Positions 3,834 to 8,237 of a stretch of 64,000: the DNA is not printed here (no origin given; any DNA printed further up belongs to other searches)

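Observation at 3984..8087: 1367-aa polytopic protein combining an ArnT/PMT-like N-terminal module, a YYYxG (DUF2298/Chlor_Arch_YYY-like) core and a soluble C-terminal domain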

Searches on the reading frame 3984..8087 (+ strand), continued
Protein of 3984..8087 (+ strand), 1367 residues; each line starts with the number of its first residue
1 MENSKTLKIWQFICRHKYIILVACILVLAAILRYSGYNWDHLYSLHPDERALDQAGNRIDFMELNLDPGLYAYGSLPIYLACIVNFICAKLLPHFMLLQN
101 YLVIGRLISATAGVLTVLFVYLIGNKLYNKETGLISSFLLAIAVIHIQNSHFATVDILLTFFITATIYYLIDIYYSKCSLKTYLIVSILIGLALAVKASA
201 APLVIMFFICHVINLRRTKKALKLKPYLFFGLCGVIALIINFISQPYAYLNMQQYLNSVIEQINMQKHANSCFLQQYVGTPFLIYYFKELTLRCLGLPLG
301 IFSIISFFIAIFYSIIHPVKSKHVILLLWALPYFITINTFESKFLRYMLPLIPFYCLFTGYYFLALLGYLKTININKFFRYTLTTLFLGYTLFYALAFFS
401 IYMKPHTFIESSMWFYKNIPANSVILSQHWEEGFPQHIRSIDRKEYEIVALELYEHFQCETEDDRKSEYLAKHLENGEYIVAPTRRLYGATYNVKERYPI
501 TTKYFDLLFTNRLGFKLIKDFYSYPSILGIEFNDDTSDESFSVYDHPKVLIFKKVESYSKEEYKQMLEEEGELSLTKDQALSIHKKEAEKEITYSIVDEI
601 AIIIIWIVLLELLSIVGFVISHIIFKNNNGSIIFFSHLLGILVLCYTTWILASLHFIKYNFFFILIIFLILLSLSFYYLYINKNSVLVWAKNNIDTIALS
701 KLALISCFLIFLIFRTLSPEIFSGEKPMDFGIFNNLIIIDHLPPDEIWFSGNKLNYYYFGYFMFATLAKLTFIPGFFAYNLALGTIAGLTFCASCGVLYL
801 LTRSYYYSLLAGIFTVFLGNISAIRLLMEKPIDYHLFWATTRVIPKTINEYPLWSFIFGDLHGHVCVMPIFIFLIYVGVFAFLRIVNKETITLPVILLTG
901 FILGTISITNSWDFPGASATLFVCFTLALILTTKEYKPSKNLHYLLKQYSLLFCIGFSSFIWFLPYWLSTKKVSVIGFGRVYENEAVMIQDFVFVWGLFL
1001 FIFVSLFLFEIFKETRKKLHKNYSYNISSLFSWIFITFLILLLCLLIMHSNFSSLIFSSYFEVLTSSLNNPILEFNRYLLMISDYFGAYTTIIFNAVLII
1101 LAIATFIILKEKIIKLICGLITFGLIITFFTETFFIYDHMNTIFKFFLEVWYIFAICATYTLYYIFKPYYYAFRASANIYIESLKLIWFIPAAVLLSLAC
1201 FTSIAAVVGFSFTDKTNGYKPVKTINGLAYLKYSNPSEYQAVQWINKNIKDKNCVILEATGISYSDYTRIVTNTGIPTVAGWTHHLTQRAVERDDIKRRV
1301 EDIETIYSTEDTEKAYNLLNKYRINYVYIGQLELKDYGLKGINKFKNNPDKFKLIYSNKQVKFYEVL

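Call 60: find_related_loci(query=A4, collection=metagenome_contigs, flank=10000)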
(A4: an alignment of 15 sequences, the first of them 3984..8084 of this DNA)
Query A4 (1367 aa) in metagenome_contigs; peptide patterns used: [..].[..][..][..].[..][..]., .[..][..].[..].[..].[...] (x = any residue, [..] = any of these).
575 stretches matched a pattern; 396 encode a relative of the query (tblastn E <= 1e-3); the best 80 are kept; 79 distinct loci.
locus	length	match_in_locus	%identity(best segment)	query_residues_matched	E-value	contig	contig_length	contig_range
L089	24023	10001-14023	50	1-1367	0e+0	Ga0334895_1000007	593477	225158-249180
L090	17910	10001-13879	32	25-1366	0e+0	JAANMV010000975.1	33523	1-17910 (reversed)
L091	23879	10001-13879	32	25-1366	0e+0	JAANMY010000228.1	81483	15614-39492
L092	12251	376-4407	29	16-1366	0e+0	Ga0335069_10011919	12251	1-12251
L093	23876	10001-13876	32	24-1366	0e+0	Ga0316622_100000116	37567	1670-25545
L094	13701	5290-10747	31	24-1366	0e+0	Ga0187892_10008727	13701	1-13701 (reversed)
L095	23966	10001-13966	29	33-1366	0e+0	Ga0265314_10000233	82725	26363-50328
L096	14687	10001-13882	30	13-1366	7e-177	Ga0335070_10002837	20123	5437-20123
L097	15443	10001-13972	30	13-1366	4e-176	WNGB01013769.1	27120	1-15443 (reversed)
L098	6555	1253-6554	31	17-1352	1e-178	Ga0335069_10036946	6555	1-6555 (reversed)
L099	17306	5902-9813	30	15-1367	7e-173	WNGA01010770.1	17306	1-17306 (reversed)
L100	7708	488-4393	30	24-1366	2e-171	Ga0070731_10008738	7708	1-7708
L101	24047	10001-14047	30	13-1366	0e+0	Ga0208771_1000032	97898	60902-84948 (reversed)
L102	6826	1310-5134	30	32-1366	4e-166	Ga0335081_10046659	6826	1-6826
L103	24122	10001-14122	30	23-1367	1e-165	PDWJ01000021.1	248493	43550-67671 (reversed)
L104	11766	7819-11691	29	22-1366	1e-161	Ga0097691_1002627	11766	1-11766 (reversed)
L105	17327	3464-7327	30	25-1366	5e-160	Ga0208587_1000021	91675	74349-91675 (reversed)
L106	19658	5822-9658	29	32-1366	2e-161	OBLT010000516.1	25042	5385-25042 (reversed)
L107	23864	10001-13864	29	32-1366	1e-155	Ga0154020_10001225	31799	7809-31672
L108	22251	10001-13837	30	32-1366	3e-162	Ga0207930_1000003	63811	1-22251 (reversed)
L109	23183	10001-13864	30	25-1366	9e-166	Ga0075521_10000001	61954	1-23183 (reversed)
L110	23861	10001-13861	31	15-1366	0e+0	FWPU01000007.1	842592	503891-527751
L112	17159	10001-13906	32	3-1366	1e-146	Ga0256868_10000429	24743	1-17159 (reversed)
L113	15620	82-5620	30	21-1366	7e-147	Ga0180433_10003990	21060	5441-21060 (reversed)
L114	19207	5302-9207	32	3-1366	1e-146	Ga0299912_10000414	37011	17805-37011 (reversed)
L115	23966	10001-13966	33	33-1366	4e-144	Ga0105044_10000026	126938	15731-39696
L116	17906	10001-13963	33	13-1366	1e-143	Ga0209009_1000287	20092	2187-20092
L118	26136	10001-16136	35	33-1366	6e-143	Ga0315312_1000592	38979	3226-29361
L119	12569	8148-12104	28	25-1366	9e-143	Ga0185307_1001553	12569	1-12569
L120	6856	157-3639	29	146-1366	3e-143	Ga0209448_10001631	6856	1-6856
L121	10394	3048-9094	28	19-1367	4e-142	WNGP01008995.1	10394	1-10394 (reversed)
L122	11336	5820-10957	28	24-1367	5e-142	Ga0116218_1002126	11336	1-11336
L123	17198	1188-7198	28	25-1367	1e-141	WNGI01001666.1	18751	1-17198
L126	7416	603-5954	32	38-1366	3e-141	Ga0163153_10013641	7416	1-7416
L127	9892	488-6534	27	19-1367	5e-141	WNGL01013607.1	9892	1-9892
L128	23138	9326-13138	32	25-1366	0e+0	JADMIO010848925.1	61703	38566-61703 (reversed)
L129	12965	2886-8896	28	25-1367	1e-139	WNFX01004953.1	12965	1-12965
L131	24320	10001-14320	26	2-1367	2e-138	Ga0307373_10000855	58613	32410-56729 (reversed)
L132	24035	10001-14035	29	24-1366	1e-170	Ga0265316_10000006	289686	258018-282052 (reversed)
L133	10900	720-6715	27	25-1367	1e-137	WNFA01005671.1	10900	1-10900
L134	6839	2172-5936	32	11-1366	3e-137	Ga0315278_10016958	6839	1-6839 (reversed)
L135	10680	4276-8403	33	14-1366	8e-137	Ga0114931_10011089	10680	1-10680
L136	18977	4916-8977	33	32-1366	1e-134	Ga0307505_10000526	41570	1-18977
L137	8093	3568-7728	28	38-1367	3e-135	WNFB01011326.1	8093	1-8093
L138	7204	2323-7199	28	25-1367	1e-134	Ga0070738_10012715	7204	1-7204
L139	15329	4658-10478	27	25-1367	3e-134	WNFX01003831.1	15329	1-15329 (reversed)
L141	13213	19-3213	29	243-1366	3e-134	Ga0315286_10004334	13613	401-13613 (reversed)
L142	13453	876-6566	27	38-1367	1e-133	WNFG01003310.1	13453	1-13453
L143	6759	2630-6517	31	1-1366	4e-134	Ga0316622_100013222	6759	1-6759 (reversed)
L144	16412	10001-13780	33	36-1366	2e-133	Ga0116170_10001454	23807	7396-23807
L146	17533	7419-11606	27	27-1366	2e-132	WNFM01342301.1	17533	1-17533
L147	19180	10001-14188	27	27-1366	3e-132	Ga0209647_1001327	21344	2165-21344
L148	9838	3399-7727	27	38-1367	3e-132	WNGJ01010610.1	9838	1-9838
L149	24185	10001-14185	28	38-1367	1e-132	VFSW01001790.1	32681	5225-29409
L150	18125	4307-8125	31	36-1366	3e-130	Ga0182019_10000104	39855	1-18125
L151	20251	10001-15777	27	25-1367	3e-130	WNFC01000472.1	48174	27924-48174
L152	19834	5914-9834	27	32-1366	2e-130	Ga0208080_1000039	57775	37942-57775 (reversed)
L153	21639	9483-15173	28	38-1367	2e-133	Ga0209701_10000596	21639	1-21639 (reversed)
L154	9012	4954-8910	26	25-1366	2e-129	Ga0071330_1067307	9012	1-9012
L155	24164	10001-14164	26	38-1367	5e-129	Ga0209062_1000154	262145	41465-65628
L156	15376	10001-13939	28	25-1366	8e-129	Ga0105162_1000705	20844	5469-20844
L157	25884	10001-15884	30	13-1366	6e-127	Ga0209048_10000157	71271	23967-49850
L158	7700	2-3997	26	74-1367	9e-127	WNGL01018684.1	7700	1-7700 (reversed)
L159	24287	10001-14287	27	1-1366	1e-126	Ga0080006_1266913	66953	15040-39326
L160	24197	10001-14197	27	38-1367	2e-126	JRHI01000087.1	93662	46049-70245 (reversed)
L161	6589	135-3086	29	331-1366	2e-126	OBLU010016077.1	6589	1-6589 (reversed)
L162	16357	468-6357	29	16-1366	9e-125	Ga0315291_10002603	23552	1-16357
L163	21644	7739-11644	31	3-1366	9e-125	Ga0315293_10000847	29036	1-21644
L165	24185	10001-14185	28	38-1367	5e-124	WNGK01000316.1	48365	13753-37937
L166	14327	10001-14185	27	38-1367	2e-124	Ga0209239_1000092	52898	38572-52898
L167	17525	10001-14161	30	33-1366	3e-123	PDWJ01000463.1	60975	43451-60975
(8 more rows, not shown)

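Call 63: search_protein_families(library=ncbifam, proteins=[L112:7922-8845:+, L107:6830-7918:-, L099:15448-16479:-, L157:7796-8749:+, L144:7870-8790:+, L163:6511-7719:+, L096:8500-9957:+], max_evalue=1e-10)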
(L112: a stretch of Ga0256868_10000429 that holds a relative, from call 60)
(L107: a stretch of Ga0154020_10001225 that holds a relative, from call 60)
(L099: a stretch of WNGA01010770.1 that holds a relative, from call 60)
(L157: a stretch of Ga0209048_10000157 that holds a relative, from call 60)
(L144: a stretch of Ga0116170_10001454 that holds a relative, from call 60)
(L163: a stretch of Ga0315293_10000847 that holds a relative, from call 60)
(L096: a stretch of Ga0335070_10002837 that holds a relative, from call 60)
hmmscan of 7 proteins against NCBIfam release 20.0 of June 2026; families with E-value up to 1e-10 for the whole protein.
L112:7922-8845:+ (308 aa): 6 families
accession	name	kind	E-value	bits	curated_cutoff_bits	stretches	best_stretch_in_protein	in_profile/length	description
NF008978.0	PRK12324.1-4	equivalog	2.4e-63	214.1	207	1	19-303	28-321/322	decaprenyl-phosphate phosphoribosyltransferase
NF008977.0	PRK12324.1-2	equivalog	2.2e-61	207.9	234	1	25-302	4-288/297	decaprenyl-phosphate phosphoribosyltransferase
NF006088.0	PRK08238.1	equivalog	8e-53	179.8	351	1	20-296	189-475/482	UbiA family prenyltransferase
NF008976.0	PRK12324.1-1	equivalog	6.7e-43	147.2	474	1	20-302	15-304/306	decaprenyl-phosphate phosphoribosyltransferase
NF009523.0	PRK12884.1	equivalog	7.5e-14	51.6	269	1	23-194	4-169/279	prenyltransferase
NF009521.0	PRK12882.1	equivalog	2.9e-12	46.4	296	1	23-158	5-137/280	geranylgeranylglycerol-phosphate geranylgeranyltransferase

L107:6830-7918:- (363 aa): 5 families
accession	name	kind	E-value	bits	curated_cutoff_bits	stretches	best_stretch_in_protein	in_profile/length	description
NF008977.0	PRK12324.1-2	equivalog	2.8e-66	223.9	234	1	80-354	5-283/297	decaprenyl-phosphate phosphoribosyltransferase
NF008978.0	PRK12324.1-4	equivalog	5.6e-59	199.7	207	1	76-357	31-318/322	decaprenyl-phosphate phosphoribosyltransferase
NF006088.0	PRK08238.1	equivalog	1.6e-55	188.7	351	1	79-324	194-445/482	UbiA family prenyltransferase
NF008976.0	PRK12324.1-1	equivalog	1.6e-40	139.4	474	1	72-358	13-303/306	decaprenyl-phosphate phosphoribosyltransferase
NF009523.0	PRK12884.1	equivalog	3.5e-11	42.8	269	1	78-249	5-170/279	prenyltransferase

L099:15448-16479:- (344 aa): 5 families
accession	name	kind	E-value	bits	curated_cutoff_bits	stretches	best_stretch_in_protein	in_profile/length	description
NF008978.0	PRK12324.1-4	equivalog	5.2e-55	186.6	207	1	48-343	25-321/322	decaprenyl-phosphate phosphoribosyltransferase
NF008977.0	PRK12324.1-2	equivalog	2.8e-51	174.7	234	1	59-336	6-282/297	decaprenyl-phosphate phosphoribosyltransferase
NF006088.0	PRK08238.1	equivalog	1.3e-43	149.4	351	1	50-257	187-392/482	UbiA family prenyltransferase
NF008976.0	PRK12324.1-1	equivalog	1.2e-42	146.4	474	1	48-342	11-304/306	decaprenyl-phosphate phosphoribosyltransferase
NF009523.0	PRK12884.1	equivalog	1.7e-14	53.7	269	1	91-221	38-168/279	prenyltransferase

L157:7796-8749:+ (318 aa): 5 families
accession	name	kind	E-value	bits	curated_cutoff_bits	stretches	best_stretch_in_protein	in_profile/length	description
NF008977.0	PRK12324.1-2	equivalog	2.7e-60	204.3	234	1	35-310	3-286/297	decaprenyl-phosphate phosphoribosyltransferase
NF008978.0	PRK12324.1-4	equivalog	1e-57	195.5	207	1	18-313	21-321/322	decaprenyl-phosphate phosphoribosyltransferase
NF006088.0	PRK08238.1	equivalog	1.8e-53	181.9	351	1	5-305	163-474/482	UbiA family prenyltransferase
NF008976.0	PRK12324.1-1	equivalog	1.1e-37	130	474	1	27-313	11-305/306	decaprenyl-phosphate phosphoribosyltransferase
NF009523.0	PRK12884.1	equivalog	4.9e-14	52.2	269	1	38-206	8-170/279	prenyltransferase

L144:7870-8790:+ (307 aa): 5 families
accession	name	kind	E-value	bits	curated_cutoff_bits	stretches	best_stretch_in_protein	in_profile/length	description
NF008977.0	PRK12324.1-2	equivalog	2.7e-63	214.1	234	1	25-299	4-286/297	decaprenyl-phosphate phosphoribosyltransferase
NF008978.0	PRK12324.1-4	equivalog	5.2e-60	203.1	207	1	18-300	27-319/322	decaprenyl-phosphate phosphoribosyltransferase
NF006088.0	PRK08238.1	equivalog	2.2e-52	178.3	351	1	21-295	190-475/482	UbiA family prenyltransferase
NF008976.0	PRK12324.1-1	equivalog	1.9e-38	132.6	474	1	20-300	15-303/306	decaprenyl-phosphate phosphoribosyltransferase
NF009523.0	PRK12884.1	equivalog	2.1e-11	43.5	269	1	24-195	5-170/279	prenyltransferase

L163:6511-7719:+ (403 aa): 0 families

L096:8500-9957:+ (486 aa): 0 families

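Call 79: search_protein_families(library=ncbifam, proteins=[L002:2628-4655:-, L163:6511-7719:+], max_evalue=1)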
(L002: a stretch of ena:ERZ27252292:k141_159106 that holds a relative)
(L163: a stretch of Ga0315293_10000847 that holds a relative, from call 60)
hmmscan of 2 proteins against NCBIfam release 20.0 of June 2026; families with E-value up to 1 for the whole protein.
L002:2628-4655:- (675 aa): 0 families

L163:6511-7719:+ (403 aa): 2 families
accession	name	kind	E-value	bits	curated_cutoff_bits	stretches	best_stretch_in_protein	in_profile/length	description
NF052623.1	Npun_F2552_fam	equivalog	1.2e-06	28.2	500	1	172-299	137-266/314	Npun_F2552 family protein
TIGR01097.1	PhnE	equivalog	0.069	12.6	216.7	1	177-243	63-129/252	phosphonate ABC transporter, permease protein PhnE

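Call 83: find_encoding_contigs(protein=P0006, flank=6000, max_places=1)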
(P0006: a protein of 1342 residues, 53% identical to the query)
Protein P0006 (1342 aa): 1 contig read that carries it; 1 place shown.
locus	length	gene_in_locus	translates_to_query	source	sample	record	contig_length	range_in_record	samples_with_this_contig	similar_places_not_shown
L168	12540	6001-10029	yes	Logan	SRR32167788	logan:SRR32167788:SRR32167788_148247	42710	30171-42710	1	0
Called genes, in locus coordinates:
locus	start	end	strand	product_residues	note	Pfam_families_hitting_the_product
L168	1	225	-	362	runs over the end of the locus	-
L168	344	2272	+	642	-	-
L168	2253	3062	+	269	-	PF02540:NAD_synthase, PF01171:ATP_bind_3, PF06508:QueC (faint)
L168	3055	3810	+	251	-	PF00731:AIRC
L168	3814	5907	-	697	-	PF13231:PMT_2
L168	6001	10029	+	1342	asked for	PF13231:PMT_2, PF10060:DUF2298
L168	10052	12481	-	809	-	PF02518:HATPase_c, PF00204:DNA_gyraseB, PF01751:Toprim, PF00986:DNA_gyraseB_C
